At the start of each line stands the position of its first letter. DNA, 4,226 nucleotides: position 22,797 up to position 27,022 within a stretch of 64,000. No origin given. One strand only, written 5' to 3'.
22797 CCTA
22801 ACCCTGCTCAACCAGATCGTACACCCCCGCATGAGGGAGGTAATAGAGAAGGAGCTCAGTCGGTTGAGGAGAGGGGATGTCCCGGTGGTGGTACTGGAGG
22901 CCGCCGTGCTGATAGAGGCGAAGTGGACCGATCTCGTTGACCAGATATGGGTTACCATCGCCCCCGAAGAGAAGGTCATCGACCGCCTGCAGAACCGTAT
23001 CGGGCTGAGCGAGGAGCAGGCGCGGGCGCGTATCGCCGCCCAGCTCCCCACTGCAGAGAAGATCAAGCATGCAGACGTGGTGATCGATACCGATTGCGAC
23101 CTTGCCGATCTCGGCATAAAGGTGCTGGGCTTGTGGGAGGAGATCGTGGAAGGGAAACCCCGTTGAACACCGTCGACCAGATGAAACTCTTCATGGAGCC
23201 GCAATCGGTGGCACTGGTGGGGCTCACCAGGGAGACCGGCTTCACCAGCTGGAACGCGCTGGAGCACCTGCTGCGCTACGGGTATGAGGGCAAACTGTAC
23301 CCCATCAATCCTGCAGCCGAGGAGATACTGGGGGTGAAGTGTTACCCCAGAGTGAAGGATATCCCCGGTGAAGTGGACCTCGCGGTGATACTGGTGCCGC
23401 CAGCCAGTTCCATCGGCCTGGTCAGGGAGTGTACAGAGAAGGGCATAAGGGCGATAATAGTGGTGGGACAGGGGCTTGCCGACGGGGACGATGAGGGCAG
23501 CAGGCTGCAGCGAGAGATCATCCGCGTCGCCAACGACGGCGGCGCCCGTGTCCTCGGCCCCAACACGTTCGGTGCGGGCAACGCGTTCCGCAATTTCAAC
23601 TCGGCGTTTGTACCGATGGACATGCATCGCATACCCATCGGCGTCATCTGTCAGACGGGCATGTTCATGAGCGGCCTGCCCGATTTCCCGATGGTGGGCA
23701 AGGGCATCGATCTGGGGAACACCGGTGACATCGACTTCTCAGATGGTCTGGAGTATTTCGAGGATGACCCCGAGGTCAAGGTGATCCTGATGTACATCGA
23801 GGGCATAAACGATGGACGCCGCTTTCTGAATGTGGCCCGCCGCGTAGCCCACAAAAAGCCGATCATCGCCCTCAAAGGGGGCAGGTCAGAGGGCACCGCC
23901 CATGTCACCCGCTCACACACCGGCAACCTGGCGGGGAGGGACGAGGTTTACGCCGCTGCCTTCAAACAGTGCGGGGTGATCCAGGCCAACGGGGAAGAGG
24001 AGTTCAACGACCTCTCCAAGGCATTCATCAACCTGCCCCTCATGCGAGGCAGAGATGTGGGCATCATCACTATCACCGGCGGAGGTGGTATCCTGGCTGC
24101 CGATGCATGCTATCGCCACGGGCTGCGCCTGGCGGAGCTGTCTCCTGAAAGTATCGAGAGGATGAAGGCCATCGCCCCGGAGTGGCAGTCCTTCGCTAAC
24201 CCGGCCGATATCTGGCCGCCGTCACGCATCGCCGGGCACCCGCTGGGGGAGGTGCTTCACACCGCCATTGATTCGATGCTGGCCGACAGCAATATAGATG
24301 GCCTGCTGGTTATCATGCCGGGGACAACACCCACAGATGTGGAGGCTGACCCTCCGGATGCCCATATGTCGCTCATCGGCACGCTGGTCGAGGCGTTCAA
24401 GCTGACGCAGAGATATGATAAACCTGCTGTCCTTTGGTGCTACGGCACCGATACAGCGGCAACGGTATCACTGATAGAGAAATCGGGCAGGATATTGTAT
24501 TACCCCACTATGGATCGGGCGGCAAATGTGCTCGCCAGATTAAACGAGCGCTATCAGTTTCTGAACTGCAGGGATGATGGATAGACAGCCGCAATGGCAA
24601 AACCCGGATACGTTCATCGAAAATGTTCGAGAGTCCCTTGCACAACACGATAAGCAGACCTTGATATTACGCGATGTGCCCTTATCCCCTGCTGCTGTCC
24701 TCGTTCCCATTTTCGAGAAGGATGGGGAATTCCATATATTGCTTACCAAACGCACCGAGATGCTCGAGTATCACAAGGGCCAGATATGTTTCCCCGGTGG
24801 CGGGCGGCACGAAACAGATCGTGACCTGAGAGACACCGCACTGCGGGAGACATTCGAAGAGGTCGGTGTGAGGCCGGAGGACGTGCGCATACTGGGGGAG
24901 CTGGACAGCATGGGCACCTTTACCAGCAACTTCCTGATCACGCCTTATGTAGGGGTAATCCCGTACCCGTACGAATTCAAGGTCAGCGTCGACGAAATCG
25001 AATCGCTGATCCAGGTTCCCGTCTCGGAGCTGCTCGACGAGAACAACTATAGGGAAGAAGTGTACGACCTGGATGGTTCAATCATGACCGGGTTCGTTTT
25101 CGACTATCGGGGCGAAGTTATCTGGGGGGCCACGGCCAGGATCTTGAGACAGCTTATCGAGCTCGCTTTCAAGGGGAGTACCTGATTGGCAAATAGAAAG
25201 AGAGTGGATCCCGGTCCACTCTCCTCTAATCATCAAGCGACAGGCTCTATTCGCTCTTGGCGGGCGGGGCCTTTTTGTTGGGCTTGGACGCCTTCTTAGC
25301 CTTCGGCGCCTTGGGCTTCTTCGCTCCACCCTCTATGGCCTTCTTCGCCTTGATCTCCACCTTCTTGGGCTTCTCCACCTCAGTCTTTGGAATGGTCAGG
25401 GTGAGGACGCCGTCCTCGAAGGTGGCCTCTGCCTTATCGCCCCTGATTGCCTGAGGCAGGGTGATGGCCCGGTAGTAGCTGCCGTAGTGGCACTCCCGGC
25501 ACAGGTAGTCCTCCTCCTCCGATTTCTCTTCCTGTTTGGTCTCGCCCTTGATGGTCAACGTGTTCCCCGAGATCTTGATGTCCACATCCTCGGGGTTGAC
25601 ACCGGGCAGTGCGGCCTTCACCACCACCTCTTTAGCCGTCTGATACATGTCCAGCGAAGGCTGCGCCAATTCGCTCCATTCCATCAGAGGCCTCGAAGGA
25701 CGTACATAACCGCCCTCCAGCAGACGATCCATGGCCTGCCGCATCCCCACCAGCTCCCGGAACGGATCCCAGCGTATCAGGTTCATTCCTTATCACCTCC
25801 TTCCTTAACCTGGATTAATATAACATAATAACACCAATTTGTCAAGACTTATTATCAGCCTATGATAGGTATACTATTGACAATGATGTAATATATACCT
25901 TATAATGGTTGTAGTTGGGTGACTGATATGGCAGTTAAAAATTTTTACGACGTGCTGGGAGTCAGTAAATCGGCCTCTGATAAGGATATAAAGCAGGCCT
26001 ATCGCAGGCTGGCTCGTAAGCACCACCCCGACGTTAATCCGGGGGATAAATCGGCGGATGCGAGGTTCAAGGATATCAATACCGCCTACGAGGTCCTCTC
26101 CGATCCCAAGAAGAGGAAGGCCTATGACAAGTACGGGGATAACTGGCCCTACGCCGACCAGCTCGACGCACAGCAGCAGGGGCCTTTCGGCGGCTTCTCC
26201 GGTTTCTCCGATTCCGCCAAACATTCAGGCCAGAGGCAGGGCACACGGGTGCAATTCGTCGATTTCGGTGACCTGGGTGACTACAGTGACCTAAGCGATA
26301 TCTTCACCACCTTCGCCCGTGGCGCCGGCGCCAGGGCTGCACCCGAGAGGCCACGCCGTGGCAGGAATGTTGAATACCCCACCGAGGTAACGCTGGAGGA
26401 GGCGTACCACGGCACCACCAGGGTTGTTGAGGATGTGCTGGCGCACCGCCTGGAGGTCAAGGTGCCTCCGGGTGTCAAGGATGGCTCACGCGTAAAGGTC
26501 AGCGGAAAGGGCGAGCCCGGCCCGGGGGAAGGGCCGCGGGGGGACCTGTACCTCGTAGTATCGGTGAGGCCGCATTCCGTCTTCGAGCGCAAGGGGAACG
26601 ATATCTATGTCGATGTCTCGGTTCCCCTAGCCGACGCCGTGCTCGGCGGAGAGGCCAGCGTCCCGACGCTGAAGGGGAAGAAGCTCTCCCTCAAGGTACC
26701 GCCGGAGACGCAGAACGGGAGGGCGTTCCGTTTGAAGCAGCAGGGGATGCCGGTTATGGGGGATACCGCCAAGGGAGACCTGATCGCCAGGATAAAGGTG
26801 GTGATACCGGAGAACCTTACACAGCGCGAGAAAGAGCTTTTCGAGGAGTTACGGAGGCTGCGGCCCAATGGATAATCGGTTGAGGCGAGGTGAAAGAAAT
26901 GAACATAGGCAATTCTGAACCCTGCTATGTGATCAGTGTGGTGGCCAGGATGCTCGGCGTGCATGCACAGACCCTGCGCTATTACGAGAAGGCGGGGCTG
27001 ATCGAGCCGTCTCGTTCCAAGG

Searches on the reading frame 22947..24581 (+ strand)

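Call 46: search_protein_families(library=pfam, proteins=[window:22947-24581:+], max_evalue=0.00001)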
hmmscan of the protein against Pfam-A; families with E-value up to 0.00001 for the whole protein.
window:22947-24581:+ (545 aa): 4 families
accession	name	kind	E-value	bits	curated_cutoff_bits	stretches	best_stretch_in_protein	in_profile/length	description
PF13607.11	Succ_CoA_lig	-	7.8e-38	129.8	27.4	1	231-360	4-138/138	Succinyl-CoA ligase like flavodoxin domain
PF13380.12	CoA_binding_2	-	4.3e-19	69.5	22.8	1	87-209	2-112/116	CoA binding domain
PF02629.25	CoA_binding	-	7.6e-11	43.1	22.3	1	84-173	2-94/97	CoA binding domain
PF19045.5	Ligase_CoA_2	-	1.3e-06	28.9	23.7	1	371-500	1-118/162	Ligase-CoA domain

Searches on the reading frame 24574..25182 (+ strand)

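Call 46: search_protein_families(library=pfam, proteins=[window:24574-25182:+], max_evalue=0.00001)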
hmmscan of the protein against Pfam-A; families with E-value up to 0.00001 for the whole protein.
window:24574-25182:+ (203 aa): 1 family
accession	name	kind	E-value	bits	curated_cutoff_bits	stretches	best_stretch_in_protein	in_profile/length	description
PF00293.34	NUDIX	-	1.1e-15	58.3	21.1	1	39-121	3-80/134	NUDIX domain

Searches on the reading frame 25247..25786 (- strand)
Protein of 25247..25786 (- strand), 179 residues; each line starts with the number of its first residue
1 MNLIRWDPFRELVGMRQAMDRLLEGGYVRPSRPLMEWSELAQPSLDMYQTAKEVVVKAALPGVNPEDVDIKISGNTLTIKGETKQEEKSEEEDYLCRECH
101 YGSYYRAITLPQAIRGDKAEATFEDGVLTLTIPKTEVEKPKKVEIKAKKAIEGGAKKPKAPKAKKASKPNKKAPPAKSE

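Call 46: search_protein_families(library=pfam, proteins=[window:25247-25786:-], max_evalue=0.00001)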
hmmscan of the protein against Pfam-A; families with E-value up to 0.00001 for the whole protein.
window:25247-25786:- (179 aa): 3 families
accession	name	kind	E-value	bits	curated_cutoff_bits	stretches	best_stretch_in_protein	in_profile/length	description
PF00011.27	HSP20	-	8e-23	80.9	20.8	1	47-145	2-101/102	Hsp20/alpha crystallin family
PF17886.7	ArsA_HSP20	-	5e-10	39.2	22.5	1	53-130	3-61/63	HSP20-like domain found in ArsA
PF04969.22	CS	-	6.1e-06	27.6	21.3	0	44-132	2-76/78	CS domain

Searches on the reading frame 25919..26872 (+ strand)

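Call 46: search_protein_families(library=pfam, proteins=[window:25919-26872:+], max_evalue=0.00001)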
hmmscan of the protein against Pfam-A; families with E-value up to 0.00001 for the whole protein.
window:25919-26872:+ (318 aa): 2 families
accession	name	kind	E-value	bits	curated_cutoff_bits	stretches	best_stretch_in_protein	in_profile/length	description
PF01556.23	DnaJ_C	-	5.7e-47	160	26.6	1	151-297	1-152/152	DnaJ C terminal domain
PF00226.36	DnaJ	-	2.1e-28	98.6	27.8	1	8-70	1-63/63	DnaJ domain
